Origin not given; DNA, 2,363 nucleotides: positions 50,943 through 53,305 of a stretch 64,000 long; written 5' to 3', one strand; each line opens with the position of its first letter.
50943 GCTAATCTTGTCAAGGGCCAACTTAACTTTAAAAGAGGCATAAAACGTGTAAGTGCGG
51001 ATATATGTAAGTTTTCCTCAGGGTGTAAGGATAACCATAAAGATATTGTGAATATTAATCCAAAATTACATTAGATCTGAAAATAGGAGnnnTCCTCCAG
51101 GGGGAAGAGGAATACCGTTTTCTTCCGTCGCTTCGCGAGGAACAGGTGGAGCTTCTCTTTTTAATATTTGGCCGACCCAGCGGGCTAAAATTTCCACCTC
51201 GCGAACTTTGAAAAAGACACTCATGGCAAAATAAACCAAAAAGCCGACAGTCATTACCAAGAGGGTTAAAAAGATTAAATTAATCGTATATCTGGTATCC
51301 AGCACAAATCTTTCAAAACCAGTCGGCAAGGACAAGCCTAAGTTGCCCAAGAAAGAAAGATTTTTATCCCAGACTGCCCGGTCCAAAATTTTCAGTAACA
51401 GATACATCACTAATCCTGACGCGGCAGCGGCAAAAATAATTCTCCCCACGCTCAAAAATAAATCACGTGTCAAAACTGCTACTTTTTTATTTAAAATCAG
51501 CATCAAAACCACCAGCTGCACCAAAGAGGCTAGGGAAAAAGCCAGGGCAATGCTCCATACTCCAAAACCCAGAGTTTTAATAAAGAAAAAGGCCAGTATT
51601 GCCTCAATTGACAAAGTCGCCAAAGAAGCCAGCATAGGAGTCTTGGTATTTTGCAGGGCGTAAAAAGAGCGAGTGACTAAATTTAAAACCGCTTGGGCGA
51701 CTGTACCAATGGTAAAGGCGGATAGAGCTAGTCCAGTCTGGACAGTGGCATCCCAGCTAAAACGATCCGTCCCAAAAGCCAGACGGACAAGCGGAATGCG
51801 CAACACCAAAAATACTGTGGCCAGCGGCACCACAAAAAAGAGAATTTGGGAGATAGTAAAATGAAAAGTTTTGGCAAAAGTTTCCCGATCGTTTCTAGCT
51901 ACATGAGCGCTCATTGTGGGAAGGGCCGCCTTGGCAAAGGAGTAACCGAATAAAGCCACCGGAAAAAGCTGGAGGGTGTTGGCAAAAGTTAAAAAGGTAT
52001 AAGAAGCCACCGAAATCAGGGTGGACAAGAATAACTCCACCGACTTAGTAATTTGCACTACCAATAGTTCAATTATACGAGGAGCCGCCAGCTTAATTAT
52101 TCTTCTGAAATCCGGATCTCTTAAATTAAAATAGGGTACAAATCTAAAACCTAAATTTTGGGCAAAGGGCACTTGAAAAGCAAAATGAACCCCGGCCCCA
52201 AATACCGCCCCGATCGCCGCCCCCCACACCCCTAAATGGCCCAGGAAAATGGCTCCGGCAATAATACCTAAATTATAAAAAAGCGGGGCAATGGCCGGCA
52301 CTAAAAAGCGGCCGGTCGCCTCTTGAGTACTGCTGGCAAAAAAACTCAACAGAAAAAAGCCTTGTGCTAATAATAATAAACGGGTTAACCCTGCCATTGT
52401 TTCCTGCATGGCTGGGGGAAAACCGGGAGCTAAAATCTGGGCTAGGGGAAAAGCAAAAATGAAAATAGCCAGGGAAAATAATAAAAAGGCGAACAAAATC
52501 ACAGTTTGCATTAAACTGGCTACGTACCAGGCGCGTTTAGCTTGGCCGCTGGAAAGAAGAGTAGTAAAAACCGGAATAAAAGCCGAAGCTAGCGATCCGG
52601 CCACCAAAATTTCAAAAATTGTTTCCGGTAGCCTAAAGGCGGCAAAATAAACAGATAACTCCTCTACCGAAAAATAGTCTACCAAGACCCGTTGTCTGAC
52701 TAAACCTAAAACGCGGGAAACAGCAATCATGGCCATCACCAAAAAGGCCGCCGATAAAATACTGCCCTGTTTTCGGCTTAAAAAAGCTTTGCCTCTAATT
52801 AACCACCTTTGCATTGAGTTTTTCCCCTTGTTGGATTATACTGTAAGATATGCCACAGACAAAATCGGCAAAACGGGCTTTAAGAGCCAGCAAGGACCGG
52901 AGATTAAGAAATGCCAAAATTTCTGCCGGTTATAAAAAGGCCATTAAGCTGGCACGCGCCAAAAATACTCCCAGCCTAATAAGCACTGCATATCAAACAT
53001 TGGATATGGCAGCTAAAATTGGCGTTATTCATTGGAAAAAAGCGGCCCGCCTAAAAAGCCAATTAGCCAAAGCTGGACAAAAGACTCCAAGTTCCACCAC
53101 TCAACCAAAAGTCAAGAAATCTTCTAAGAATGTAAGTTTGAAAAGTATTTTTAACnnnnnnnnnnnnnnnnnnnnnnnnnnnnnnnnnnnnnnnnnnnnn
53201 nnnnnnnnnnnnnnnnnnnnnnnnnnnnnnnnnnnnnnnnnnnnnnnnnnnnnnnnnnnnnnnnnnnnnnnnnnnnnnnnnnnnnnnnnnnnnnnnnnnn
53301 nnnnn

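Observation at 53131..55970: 2.65-kb GC-rich foreign segment bounded by perfect 94-bp direct repeats that cut through three genes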

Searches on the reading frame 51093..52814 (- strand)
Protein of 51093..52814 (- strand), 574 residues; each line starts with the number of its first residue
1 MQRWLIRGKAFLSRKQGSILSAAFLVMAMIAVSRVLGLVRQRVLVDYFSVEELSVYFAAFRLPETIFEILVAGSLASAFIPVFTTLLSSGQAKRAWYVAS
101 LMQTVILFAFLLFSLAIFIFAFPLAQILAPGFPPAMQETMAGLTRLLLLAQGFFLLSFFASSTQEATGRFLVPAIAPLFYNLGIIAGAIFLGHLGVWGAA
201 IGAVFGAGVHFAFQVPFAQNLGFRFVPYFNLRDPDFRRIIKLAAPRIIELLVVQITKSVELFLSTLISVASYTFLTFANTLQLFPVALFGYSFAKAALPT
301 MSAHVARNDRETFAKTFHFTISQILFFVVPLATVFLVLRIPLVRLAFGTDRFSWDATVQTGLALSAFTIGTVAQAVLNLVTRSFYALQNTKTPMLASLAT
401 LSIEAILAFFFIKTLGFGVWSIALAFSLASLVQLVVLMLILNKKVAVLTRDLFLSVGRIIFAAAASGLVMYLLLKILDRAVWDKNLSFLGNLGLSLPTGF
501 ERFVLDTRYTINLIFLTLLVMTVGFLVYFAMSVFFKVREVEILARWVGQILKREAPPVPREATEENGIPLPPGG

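Call 28: find_related_loci(query=window:51093-52814:-, collection=genome_contigs, flank=10000)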
Query window:51093-52814:- (574 aa) in genome_contigs; peptide patterns used: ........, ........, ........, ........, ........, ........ (x = any residue, [..] = any of these).
118 stretches matched a pattern; 40 encode a relative of the query (tblastn E <= 1e-3); 40 distinct loci.
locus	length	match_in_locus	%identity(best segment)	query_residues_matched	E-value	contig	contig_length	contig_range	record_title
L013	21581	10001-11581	34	1-550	2e-90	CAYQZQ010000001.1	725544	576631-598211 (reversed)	MAG TPA_asm: uncultured Pseudomonadales bacterium isolate binchicken_co17_216 genome assembly, contig: NODE_2_length_725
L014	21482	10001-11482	35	12-505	3e-84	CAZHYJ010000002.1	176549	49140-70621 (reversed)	MAG TPA_asm: uncultured Gammaproteobacteria bacterium isolate SRP263991_co7_335 genome assembly, contig: NODE_26_length_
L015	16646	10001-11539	35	1-509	9e-84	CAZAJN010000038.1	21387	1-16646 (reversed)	MAG TPA_asm: uncultured Bdellovibrionales bacterium isolate binchicken_co169_45 genome assembly, contig: k99_246476, who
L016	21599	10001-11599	34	13-568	1e-81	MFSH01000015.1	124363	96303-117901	MAG: Candidatus Moranbacteria bacterium RIFOXYB1_FULL_43_19 rifoxyb1_full_scaffold_32, whole genome shotgun sequence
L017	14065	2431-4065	32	3-568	2e-82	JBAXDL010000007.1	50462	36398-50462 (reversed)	MAG: bacterium isolate ELA218 MAG218_7, whole genome shotgun sequence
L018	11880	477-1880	35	3-467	5e-79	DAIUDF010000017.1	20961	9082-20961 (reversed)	MAG TPA_asm: Candidatus Moraniibacteriota bacterium isolate CTOTU18587 NODE_2383_length_20961_cov_10.249115, whole genom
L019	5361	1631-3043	36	1-468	1e-77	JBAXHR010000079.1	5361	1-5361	MAG: Candidatus Moraniibacteriota bacterium isolate ELA328 MAG328_79, whole genome shotgun sequence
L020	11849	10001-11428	35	1-472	2e-77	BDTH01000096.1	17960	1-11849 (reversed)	Bacterium BMS3Abin15 DNA, contig: NODE_18, whole genome shotgun sequence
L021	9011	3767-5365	32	9-564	2e-76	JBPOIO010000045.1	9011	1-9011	MAG: Candidatus Magasanikiibacteriota bacterium isolate MAG_292 c_000000559137, whole genome shotgun sequence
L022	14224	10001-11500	35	33-509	2e-76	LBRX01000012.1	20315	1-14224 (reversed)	MAG: Candidatus Moranbacteria bacterium GW2011_GWE2_36_40 US16_C0012, whole genome shotgun sequence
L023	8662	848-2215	36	18-470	2e-76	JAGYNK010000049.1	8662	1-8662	MAG: Candidatus Moraniibacteriota bacterium isolate M55B143 k51_2448770_flag_0_multi_29.0000_len_8662, whole genome shot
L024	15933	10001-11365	34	18-469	3e-76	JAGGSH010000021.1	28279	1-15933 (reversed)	MAG: bacterium isolate AUK017 PB_MANV_017_c_000000000157, whole genome shotgun sequence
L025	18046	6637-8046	35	1-467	4e-76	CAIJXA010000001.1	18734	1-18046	uncultured bacterium isolate Kiruna_bin-03293 genome assembly, contig: bin-03293:001/137, whole genome shotgun sequence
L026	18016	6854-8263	34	1-467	1e-75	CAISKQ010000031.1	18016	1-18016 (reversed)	uncultured bacterium isolate LJ_bin-4100 genome assembly, contig: bin-4100:31/67, whole genome shotgun sequence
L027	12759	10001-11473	34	1-469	8e-75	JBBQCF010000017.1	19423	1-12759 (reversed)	MAG: Candidatus Moraniibacteriota bacterium isolate Co_metawrap_1272 Cmw_1272_k141_5973636_length_19423_cov_12.9950, who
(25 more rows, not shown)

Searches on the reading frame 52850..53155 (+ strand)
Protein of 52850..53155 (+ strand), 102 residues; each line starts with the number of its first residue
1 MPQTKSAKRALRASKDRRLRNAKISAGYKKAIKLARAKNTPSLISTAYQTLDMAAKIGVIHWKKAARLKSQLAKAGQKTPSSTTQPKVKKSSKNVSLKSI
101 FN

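Call 14: search_protein_families(library=pfam, proteins=[window:52850-53155:+], max_evalue=0.01)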
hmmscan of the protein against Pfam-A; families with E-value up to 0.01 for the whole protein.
window:52850-53155:+ (102 aa): 2 families
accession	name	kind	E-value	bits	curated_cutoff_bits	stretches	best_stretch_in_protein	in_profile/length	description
PF01649.23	Ribosomal_S20p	-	2e-11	44.8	29.5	1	2-75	1-81/83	Ribosomal protein S20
PF16073.10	SAT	-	0.0052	16.9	22.8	1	24-90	110-173/239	Starter unit:ACP transacylase in aflatoxin biosynthesis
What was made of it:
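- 52850..53158 (+): rpsT (ribosomal protein S20, 102 aa). The last 8 codons, one base of codon 94 and the stop codon are supplied by repeat copy 1. Pfam Ribosomal_S20p, E 2e-11, residues 2-75 (call 14).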

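Call 15: find_encoding_contigs(protein=window:52850-53155:+, flank=10000, max_places=10)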
Protein window:52850-53155:+ (102 aa): 3 contigs read that carry it; 3 places shown.
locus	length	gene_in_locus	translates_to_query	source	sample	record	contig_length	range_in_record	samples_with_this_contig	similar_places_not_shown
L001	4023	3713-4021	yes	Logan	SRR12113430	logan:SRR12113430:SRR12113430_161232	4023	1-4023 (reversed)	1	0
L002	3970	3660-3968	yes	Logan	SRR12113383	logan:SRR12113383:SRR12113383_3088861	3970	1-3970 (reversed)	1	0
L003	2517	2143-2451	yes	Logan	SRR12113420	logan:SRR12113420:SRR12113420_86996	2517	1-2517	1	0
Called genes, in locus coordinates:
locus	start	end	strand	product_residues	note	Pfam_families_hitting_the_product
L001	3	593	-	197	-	?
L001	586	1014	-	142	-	PF01025:GrpE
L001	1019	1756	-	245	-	PF01628:HrcA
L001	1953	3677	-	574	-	PF03023:MurJ, PF13440:Polysacc_synt_3 (weak)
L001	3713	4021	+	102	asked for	PF01649:Ribosomal_S20p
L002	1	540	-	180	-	?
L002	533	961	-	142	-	PF01025:GrpE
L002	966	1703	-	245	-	PF01628:HrcA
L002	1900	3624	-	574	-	PF03023:MurJ, PF13440:Polysacc_synt_3 (weak)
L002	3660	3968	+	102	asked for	PF01649:Ribosomal_S20p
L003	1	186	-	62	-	?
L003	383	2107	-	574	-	PF03023:MurJ, PF13440:Polysacc_synt_3 (weak)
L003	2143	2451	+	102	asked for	PF01649:Ribosomal_S20p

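Call 70: list_cluster_members(proteins=[window:52850-53155:+, window:56093-56953:+, window:56949-57755:+, window:57771-58424:-, window:58415-58606:-, window:58801-59334:+, window:54684-55484:-, window:53994-54653:-, P0002, window:53756-54037:+])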
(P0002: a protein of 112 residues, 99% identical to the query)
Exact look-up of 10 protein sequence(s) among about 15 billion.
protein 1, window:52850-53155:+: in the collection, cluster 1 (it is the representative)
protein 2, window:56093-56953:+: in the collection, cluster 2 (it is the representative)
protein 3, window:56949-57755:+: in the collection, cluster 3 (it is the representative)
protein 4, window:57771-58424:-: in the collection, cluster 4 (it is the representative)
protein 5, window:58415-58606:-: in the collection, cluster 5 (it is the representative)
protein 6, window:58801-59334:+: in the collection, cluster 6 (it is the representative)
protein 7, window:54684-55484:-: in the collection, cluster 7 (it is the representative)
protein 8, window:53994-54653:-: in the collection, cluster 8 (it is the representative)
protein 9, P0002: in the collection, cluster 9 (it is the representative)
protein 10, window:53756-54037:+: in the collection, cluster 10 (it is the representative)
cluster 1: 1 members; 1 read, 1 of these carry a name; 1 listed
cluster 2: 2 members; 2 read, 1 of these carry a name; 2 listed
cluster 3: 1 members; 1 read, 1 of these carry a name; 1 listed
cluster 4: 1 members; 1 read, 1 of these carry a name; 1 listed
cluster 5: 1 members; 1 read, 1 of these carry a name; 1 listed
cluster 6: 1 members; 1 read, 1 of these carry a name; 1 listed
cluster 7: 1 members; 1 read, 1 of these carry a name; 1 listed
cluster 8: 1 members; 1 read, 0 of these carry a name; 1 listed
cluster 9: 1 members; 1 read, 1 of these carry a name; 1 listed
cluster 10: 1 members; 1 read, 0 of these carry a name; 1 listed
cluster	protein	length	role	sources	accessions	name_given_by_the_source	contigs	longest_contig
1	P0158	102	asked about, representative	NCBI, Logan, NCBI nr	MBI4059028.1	30S ribosomal protein S20 [Candidatus Microgenomates bacterium]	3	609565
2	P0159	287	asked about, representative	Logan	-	-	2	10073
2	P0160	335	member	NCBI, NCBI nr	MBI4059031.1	IS21 family transposase [Candidatus Microgenomates bacterium]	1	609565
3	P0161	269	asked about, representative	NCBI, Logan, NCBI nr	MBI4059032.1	ATP-binding protein [Candidatus Microgenomates bacterium]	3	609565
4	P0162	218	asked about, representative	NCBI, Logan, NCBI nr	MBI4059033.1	nucleotidyl transferase AbiEii/AbiGii toxin family protein [Candidatus Microgenomates ...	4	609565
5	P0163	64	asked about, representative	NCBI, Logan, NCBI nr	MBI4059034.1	hypothetical protein HY404_02210 [Candidatus Microgenomates bacterium] | hypothetical protein [Candidatus Microgenomates bacterium]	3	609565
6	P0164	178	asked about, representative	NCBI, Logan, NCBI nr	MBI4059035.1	PilN domain-containing protein [Candidatus Microgenomates bacterium]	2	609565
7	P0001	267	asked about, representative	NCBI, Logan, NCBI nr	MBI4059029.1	hypothetical protein HY404_02185 [Candidatus Microgenomates bacterium] | hypothetical protein [Candidatus Microgenomates bacterium]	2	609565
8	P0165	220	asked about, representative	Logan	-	-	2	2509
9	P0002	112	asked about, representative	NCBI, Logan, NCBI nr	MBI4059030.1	hypothetical protein HY404_02190 [Candidatus Microgenomates bacterium] | hypothetical protein [Candidatus Microgenomates bacterium]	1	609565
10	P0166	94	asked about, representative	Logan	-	-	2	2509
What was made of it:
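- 52850..53158 (+): NCBI MBI4059028.1 (call 70).
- Tried and rejected: All clusters are singletons (call 70).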
